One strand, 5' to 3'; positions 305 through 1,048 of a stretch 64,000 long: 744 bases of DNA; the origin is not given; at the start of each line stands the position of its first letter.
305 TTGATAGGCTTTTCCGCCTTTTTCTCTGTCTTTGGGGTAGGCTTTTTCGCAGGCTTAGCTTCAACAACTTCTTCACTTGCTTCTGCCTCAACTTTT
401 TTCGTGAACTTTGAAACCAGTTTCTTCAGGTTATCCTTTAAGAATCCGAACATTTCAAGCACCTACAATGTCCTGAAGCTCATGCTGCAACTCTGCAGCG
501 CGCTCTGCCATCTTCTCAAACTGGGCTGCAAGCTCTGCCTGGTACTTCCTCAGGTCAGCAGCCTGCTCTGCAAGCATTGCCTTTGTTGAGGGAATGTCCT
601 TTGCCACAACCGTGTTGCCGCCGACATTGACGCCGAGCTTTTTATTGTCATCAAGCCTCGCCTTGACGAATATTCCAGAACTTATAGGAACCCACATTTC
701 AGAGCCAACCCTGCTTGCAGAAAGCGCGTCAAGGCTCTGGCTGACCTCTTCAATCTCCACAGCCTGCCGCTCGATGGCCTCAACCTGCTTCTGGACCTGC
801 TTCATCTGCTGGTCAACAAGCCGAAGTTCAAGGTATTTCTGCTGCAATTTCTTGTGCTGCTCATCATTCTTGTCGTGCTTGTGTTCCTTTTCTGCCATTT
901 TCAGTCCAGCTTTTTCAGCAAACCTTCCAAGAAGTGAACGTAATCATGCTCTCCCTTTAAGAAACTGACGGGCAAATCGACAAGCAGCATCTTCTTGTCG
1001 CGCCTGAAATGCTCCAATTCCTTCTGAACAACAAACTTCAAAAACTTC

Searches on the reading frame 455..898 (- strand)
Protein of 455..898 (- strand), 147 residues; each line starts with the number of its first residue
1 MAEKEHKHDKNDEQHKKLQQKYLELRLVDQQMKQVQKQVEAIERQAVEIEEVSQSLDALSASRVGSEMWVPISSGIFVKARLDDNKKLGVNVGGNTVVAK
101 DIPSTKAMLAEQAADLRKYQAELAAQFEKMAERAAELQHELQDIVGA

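Call 87: find_encoding_contigs(protein=window:455-898:-, flank=10000, max_places=1)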
Protein window:455-898:- (147 aa): 1 contig read that carries it; 1 place shown.
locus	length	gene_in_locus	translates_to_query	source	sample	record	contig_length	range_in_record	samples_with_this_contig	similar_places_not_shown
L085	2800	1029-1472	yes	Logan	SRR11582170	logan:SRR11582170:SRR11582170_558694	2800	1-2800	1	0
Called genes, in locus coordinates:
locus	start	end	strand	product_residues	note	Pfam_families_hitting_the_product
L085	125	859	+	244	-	PF02616:SMC_ScpA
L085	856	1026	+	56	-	-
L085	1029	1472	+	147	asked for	PF02996:Prefoldin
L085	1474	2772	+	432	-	PF02881:SRP54_N, PF13604:AAA_30 (weak), PF00448:SRP54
